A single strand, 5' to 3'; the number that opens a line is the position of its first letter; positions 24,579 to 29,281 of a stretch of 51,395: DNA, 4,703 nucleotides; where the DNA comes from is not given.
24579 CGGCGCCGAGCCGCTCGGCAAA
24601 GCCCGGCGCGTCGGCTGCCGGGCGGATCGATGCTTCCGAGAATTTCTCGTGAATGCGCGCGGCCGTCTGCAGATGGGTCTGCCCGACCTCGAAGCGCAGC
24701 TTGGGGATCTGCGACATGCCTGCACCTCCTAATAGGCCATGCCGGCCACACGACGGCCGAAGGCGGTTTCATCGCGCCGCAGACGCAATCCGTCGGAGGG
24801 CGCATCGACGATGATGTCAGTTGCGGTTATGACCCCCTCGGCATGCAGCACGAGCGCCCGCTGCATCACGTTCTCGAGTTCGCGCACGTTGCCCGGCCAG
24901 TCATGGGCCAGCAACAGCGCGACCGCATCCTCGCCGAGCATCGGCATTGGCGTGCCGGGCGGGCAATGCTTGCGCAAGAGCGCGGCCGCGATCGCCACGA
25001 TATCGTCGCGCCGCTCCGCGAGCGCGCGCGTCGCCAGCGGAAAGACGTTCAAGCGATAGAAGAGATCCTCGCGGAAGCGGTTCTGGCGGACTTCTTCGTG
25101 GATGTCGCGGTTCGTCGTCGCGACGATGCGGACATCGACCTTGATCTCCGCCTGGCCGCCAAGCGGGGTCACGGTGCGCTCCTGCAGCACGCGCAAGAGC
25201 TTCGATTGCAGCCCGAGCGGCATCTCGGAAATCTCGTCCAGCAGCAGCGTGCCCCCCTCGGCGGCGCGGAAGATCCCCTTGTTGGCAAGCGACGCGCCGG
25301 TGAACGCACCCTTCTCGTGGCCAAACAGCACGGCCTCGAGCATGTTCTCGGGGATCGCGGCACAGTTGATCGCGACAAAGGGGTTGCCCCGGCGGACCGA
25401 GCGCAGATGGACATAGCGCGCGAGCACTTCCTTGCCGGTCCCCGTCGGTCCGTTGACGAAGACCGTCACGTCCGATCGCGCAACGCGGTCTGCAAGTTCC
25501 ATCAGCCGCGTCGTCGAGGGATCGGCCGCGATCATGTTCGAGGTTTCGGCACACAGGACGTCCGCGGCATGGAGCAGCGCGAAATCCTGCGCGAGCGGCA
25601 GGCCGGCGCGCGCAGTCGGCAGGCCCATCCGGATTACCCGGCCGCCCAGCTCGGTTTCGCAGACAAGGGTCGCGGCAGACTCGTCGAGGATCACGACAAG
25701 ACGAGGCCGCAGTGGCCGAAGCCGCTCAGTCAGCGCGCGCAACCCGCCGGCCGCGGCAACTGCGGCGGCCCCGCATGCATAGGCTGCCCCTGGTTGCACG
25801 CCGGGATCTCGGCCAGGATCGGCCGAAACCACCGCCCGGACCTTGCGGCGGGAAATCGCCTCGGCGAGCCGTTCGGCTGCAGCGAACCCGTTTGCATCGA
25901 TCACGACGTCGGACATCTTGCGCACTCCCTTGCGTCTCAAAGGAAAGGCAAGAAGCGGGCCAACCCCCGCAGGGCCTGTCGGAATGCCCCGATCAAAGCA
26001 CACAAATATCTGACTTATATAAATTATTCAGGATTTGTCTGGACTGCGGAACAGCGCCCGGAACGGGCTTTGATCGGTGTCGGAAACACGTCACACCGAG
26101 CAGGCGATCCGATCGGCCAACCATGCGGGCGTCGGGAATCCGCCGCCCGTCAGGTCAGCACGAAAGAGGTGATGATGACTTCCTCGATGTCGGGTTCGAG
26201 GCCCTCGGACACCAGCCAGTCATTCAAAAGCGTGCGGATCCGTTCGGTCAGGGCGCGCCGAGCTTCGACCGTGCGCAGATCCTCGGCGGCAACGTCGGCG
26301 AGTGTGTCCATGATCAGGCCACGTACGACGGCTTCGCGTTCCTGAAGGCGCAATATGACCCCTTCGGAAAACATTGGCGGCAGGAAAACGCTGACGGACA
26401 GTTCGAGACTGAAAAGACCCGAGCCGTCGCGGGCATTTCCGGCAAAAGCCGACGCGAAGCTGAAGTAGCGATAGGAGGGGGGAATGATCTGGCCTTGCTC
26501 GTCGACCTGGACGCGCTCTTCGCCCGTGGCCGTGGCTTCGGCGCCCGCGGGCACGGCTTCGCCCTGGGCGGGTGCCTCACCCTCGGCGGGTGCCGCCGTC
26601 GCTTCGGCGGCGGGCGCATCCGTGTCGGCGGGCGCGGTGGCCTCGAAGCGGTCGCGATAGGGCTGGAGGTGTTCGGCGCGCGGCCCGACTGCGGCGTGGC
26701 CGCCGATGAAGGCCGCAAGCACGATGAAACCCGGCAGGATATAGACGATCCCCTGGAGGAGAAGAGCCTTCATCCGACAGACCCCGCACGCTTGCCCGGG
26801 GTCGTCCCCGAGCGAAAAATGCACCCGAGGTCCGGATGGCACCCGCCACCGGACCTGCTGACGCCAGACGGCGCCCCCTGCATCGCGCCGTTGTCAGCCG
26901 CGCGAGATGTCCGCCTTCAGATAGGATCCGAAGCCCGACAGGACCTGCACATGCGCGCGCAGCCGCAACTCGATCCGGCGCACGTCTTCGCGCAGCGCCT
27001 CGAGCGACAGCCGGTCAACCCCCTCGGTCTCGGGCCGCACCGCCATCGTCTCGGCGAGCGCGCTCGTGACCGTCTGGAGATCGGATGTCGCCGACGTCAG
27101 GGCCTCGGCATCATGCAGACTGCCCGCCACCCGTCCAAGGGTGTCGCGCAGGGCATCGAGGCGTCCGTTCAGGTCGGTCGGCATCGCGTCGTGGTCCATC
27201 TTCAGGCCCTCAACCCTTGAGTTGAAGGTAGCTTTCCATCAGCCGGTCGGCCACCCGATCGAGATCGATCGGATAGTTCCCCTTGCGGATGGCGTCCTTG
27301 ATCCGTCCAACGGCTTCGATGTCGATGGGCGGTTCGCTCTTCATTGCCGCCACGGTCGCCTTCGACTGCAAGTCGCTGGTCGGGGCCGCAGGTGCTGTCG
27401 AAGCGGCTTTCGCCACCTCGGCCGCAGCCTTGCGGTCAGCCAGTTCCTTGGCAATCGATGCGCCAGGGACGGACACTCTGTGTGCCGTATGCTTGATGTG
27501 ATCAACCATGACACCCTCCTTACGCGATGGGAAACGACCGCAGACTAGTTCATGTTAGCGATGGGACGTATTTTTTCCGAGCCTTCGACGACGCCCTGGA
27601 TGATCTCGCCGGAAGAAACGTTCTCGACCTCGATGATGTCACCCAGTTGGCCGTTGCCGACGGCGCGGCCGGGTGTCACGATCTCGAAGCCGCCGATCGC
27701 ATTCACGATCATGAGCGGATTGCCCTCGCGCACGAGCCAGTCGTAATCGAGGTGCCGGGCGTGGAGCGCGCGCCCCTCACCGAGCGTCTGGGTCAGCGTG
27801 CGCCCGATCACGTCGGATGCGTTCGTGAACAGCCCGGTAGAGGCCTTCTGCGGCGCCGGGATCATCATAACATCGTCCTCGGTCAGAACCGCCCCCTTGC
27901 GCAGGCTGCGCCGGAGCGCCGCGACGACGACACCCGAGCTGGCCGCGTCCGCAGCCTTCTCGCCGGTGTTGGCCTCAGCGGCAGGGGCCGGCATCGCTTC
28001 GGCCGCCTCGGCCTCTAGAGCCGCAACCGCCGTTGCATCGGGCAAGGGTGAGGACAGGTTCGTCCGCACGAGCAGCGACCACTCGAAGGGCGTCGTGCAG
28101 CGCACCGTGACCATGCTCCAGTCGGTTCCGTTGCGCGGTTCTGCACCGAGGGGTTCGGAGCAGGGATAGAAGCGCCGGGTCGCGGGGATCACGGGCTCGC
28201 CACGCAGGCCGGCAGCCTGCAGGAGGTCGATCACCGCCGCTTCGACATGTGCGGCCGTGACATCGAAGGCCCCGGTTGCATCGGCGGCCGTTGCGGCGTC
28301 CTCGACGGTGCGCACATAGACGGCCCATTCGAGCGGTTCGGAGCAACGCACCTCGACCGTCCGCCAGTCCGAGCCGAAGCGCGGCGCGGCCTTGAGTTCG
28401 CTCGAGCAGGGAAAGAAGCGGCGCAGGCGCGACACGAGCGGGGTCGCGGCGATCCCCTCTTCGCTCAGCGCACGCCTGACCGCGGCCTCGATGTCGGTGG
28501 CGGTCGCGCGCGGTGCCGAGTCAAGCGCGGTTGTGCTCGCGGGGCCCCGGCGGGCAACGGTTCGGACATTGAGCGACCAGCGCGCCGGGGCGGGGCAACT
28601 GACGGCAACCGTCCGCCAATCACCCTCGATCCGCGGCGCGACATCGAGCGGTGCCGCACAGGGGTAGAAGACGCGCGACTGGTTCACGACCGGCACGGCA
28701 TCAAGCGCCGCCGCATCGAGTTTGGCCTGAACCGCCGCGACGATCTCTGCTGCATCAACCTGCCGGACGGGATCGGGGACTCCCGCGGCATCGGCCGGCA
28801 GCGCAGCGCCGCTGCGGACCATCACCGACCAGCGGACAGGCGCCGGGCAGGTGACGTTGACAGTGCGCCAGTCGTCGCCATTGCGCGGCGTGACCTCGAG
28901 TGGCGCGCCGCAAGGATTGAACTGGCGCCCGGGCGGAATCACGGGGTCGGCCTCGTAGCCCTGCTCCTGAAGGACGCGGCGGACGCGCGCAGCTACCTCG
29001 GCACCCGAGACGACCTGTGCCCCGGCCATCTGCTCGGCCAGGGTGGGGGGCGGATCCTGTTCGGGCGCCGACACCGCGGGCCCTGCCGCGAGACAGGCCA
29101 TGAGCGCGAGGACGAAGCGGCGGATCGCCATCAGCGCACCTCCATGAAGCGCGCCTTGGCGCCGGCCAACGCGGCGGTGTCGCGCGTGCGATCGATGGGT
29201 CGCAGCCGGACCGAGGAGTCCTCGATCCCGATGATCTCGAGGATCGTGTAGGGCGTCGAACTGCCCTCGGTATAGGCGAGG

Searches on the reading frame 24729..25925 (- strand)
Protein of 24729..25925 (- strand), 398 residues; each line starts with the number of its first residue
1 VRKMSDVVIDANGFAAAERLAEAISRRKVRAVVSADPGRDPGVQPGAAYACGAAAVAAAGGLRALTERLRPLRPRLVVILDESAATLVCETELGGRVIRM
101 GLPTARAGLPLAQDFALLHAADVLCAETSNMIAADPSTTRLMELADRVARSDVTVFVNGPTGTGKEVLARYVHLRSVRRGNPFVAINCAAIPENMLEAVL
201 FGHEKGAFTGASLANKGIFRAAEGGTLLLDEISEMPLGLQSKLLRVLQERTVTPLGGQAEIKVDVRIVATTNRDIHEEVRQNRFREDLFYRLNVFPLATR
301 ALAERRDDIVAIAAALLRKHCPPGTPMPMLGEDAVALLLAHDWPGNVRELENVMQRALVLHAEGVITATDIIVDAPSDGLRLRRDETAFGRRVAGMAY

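Call 9: search_protein_families(library=ncbifam, proteins=[window:24729-25925:-], max_evalue=0.00001)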
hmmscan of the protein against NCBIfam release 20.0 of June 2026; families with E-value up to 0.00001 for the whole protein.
window:24729-25925:- (398 aa): 25 families
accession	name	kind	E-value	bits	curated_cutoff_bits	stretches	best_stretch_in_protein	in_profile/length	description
NF050807.1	TransRegFlbDCaul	equivalog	2.4e-92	310.1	750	1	105-375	93-365/454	sigma-54-dependent transcriptional regulator FlbD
TIGR01817.1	nifA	equivalog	3.5e-89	300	528.85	1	129-374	196-441/534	nif-specific transcriptional activator NifA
NF003451.0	PRK05022.1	equivalog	1.2e-84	284.9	476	1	127-363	188-425/512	nitric oxide reductase transcriptional regulator NorR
TIGR02915.1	PEP_resp_reg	equivalog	4.3e-84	282.9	502.6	1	126-375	136-386/445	PEP-CTERM-box response regulator transcription factor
TIGR01818.1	ntrC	equivalog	4e-82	276.4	558.6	1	122-371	127-377/463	nitrogen regulation protein NR(I)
NF038308.1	RNA_repair_RtcR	equivalog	1.4e-81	274.9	650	1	124-370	175-431/530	RNA repair transcriptional activator RtcR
NF008469.0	PRK11361.1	equivalog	1.6e-81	274.4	714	1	113-371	127-386/461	acetoacetate metabolism transcriptional regulator AtoC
NF011695.0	PRK15115.1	equivalog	1.8e-79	267.6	763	1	106-368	111-375/445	two-component system response regulator GlrR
NF041552.1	TF_PrdR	equivalog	2.4e-79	267.2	795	1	138-371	276-510/577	sigma-54 dependent transcriptional regulator PrdR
NF049963.1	RespRegFlgRCampy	domain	1.5e-76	258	750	1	128-375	133-381/429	fla regulon two-component system response regulator FlgR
TIGR02329.1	propionate_PrpR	equivalog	1.8e-73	248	499.2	1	128-372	211-464/526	propionate catabolism operon regulatory protein PrpR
NF051870.1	NAssimRespRegNtrX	equivalog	5.3e-71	239.9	600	1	127-363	137-370/452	nitrogen assimilation response regulator NtrX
NF041946.1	LuxO_transreg_Vib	equivalog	1.1e-70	238.8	800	1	137-368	141-373/463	quorum-sensing sigma-54 dependent transcriptional regulator LuxO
NF011953.0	PRK15424.1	equivalog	4.4e-67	226.9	703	1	127-362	217-467/538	propionate catabolism operon regulatory protein PrpR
NF011958.0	PRK15429.1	equivalog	1.5e-65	222.1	830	1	130-366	380-617/692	formate hydrogenlyase transcriptional activator FlhA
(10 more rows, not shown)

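Call 47: find_homologous_proteins(query=window:24729-25925:-, max_evalue=1e-60)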
Query window:24729-25925:- (398 aa): 7967 proteins with E <= 1e-60 among 8000 candidates; the best 120 are listed.
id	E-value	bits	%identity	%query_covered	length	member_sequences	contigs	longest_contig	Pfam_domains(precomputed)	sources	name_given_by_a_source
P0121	2.8e-205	699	84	99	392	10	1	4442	PF00158.33,PF07724.21,PF25601.2,PF00004.36,PF14532.13,PF07728.21,PF13191.13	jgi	-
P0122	3.1e-204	696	100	81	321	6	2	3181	PF00158.33,PF07724.21,PF25601.2,PF14532.13,PF07728.21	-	-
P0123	7.2e-204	695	84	99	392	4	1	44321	PF00158.33,PF07724.21,PF25601.2,PF00004.36,PF14532.13,PF07728.21,PF13191.13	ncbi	-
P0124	4.4e-202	689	84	99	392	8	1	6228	PF00158.33,PF07724.21,PF25601.2,PF00004.36,PF14532.13,PF07728.21,PF13191.13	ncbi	ncbi:MAG: sigma-54 interaction domain-containing protein [Gemmobacter sp.]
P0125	3.1e-162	558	71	94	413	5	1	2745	PF00158.33,PF07724.21,PF25601.2,PF14532.13,PF07728.21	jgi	jgi:two-component system response regulator FlrC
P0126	2.1e-158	545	68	99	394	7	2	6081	PF00158.33,PF25601.2,PF14532.13,PF07728.21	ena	-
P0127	4.1e-154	531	68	94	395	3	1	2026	PF00158.33,PF25601.2,PF14532.13,PF07728.21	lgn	-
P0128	1.2e-153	530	65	99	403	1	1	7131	PF00158.33,PF25601.2,PF14532.13,PF07728.21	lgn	-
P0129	2.0e-142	493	64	94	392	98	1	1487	PF00158.33,PF07724.21,PF25601.2,PF14532.13,PF07728.21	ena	-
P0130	3.0e-142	492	64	94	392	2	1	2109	PF00158.33,PF07724.21,PF25601.2,PF14532.13,PF07728.21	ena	-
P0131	2.8e-141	489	64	94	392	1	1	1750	PF00158.33,PF07724.21,PF25601.2,PF14532.13,PF07728.21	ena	-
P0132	3.0e-139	482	66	89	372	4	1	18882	PF00158.33,PF07724.21,PF25601.2,PF14532.13,PF07728.21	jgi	jgi:two-component system response regulator FlrC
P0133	4.8e-135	468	62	93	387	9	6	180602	PF00158.33,PF25601.2,PF14532.13,PF07728.21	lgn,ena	-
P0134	2.2e-134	466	61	94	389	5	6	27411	PF00158.33,PF07724.21,PF25601.2,PF07726.18,PF14532.13,PF07728.21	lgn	-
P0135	1.4e-133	464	62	93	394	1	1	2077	PF00158.33,PF07724.21,PF25601.2,PF14532.13,PF07728.21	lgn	-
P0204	4.8e-126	439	59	95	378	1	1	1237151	PF00158.33,PF07724.21,PF25601.2,PF14532.13,PF07728.21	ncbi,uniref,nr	ncbi:sigma 54-interacting transcriptional regulator [Paragemmobacter straminiformis]|uniref:Nif-spec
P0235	1.9e-124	434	61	93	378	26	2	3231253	PF00158.33,PF07724.21,PF25601.2,PF14532.13,PF07728.21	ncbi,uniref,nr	ncbi:sigma-54 factor interaction domain-containing protein [Cereibacter sphaeroides WS8N]|uniref:sig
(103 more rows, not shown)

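Call 48: find_encoding_contigs(protein=P0123, flank=10000, max_places=2)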
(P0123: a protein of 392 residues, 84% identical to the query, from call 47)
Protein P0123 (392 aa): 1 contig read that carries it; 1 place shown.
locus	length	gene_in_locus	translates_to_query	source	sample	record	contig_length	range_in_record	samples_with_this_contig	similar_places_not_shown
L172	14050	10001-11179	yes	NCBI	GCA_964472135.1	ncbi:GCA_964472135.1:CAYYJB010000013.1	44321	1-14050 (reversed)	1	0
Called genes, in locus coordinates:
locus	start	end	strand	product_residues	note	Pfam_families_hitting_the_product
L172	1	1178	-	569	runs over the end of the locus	PF01656:CbiA, PF09140:MipZ (weak), PF10609:ParA, PF13481:AAA_25 (faint), PF13614:AAA_31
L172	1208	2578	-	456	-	-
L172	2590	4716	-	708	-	PF00771:FHIPEP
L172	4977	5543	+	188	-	PF02169:LPP20 (weak)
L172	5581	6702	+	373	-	PF16548:FlgT_N (weak)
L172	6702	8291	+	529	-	-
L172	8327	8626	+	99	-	PF04316:FlgM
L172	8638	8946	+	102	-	-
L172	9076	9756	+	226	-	PF03748:FliL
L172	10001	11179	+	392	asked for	PF13191:AAA_16 (faint), PF00004:AAA (faint), PF00158:Sigma54_activat, PF14532:Sigma54_activ_2, PF07724:AAA_2 (weak), PF07728:AAA_5, PF25601:AAA_lid_14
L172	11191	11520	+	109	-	PF02049:FliE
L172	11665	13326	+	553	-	PF01514:YscJ_FliF, PF08345:YscJ_FliF_C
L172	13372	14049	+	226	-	?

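Call 49: find_encoding_contigs(protein=P0235, flank=10000, max_places=1)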
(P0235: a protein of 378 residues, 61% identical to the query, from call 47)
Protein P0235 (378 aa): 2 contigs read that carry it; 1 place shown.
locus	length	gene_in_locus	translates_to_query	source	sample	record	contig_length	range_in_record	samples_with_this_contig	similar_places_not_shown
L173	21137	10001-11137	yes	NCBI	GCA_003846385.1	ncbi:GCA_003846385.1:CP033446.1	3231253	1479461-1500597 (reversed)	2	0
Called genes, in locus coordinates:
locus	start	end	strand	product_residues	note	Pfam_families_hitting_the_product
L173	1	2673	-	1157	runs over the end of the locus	PF01627:Hpt, PF01584:CheW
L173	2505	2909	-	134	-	PF00072:Response_reg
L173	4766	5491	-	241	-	PF00142:Fer4_NifH (faint), PF01656:CbiA, PF02374:ArsA_ATPase (weak), PF06564:CBP_BcsQ (weak), PF09140:MipZ (faint), PF10609:ParA (faint), PF13614:AAA_31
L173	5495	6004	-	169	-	PF01584:CheW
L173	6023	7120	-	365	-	PF00072:Response_reg, PF01339:CheB_methylest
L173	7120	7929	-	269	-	PF03705:CheR_N (weak), PF01739:CheR, PF13489:Methyltransf_23 (weak), PF08242:Methyltransf_12 (faint), PF13649:Methyltransf_25 (faint), PF08241:Methyltransf_11 (faint)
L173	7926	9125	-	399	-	PF02895:H-kinase_dim (faint), PF02518:HATPase_c, PF01584:CheW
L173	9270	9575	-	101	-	-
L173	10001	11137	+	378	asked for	PF00158:Sigma54_activat, PF14532:Sigma54_activ_2, PF07724:AAA_2, PF07728:AAA_5, PF25601:AAA_lid_14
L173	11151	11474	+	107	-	PF02049:FliE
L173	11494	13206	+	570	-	PF01514:YscJ_FliF, PF08345:YscJ_FliF_C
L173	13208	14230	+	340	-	PF03448:MgtE_N (faint), PF14842:FliG_N, PF14841:FliG_M, PF01706:FliG_C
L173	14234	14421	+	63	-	-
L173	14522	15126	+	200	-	-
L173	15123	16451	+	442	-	PF00006:ATP-synt_ab, PF18269:T3SS_ATPase_C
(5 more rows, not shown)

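Call 60: find_encoding_contigs(protein=P0204, flank=10000, max_places=1)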
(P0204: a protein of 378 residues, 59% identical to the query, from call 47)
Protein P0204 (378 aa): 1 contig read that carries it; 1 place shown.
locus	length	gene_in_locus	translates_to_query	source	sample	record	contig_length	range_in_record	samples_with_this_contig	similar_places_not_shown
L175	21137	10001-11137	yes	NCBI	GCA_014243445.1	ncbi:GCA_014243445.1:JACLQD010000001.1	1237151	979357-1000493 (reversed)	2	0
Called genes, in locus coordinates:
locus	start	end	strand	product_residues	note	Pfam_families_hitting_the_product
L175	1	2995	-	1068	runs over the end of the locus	-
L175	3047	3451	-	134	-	PF00072:Response_reg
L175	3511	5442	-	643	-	PF18575:HAMP_N3, PF00015:MCPsignal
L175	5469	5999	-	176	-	PF01584:CheW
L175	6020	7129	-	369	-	PF00072:Response_reg, PF01339:CheB_methylest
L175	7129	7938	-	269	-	PF03705:CheR_N, PF08241:Methyltransf_11 (faint), PF13649:Methyltransf_25 (faint), PF08242:Methyltransf_12 (faint), PF01739:CheR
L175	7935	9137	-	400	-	PF02895:H-kinase_dim (weak), PF02518:HATPase_c, PF01584:CheW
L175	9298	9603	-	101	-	-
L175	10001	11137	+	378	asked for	PF00158:Sigma54_activat, PF14532:Sigma54_activ_2, PF07724:AAA_2 (weak), PF07728:AAA_5, PF25601:AAA_lid_14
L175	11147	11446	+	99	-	PF02049:FliE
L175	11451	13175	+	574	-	PF01514:YscJ_FliF, PF08345:YscJ_FliF_C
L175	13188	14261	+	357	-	PF14842:FliG_N, PF14841:FliG_M, PF01706:FliG_C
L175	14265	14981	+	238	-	PF02108:FliH (weak)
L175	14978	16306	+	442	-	PF00006:ATP-synt_ab, PF18269:T3SS_ATPase_C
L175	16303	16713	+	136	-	-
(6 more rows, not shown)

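Call 77: search_protein_families(library=pfam, proteins=[window:24729-25925:-], max_evalue=0.01)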
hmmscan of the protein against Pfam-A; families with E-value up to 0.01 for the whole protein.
window:24729-25925:- (398 aa): 8 families
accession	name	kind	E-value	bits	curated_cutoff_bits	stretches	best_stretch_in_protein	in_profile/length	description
PF00158.32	Sigma54_activat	-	9.2e-68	227.6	20.2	1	132-297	2-167/168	Sigma-54 interaction domain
PF14532.12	Sigma54_activ_2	-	1.5e-17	64.5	25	1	138-295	7-131/138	Sigma-54 interaction domain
PF25601.1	AAA_lid_14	-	2.2e-17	63.1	27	1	304-371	2-70/87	AAA+ ATPase lid domain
PF07728.20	AAA_5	-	2.2e-08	34.6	22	1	155-274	2-124/139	AAA domain (dynein-related subfamily)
PF07724.20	AAA_2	-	7.2e-06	26.6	27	1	153-284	4-136/166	AAA domain (Cdc48 subfamily)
PF13191.12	AAA_16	-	0.0002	22.3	32.6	1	139-194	10-64/167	AAA ATPase domain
PF00004.35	AAA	-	0.00049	21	21.2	1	157-289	3-128/131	ATPase family associated with various cellular activities (AAA)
PF07726.17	AAA_3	-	0.003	17.9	27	1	157-272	4-111/131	ATPase family associated with various cellular activities (AAA)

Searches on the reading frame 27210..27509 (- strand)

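Call 10: search_protein_families(library=ncbifam, proteins=[window:27210-27509:-], max_evalue=0.00001)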
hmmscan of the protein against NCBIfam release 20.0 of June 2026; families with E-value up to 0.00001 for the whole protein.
window:27210-27509:- (99 aa): 1 family
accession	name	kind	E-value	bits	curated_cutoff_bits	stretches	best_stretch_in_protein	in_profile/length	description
TIGR03824.1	FlgM_jcvi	equivalog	7e-12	46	40.75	1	22-93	22-96/98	flagellar biosynthesis anti-sigma factor FlgM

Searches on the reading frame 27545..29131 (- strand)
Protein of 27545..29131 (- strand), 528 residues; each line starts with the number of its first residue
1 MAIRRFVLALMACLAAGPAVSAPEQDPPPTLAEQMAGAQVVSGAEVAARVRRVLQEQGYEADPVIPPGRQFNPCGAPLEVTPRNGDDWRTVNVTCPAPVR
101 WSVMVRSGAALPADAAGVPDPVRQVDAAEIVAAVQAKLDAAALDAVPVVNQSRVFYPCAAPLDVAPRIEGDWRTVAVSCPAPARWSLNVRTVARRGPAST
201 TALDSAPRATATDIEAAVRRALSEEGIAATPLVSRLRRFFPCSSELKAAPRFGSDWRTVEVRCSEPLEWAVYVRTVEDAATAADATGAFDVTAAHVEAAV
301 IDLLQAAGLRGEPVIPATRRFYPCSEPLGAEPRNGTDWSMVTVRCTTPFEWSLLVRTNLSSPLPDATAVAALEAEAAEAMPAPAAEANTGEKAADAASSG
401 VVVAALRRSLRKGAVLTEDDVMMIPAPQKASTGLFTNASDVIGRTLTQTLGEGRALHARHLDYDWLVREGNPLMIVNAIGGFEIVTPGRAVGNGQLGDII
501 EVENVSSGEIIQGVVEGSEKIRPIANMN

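Call 10: search_protein_families(library=ncbifam, proteins=[window:27545-29131:-], max_evalue=0.00001)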
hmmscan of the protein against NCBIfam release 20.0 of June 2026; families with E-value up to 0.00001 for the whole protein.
window:27545-29131:- (528 aa): 2 families
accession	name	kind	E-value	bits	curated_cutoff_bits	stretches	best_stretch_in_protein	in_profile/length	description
TIGR03170.1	flgA_cterm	equivalog_domain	2.2e-26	92.5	54.65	1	401-522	13-135/137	flagellar basal body P-ring formation chaperone FlgA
TIGR03177.1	pilus_cpaB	equivalog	1.1e-06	28.1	71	1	379-461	23-98/262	Flp pilus assembly protein CpaB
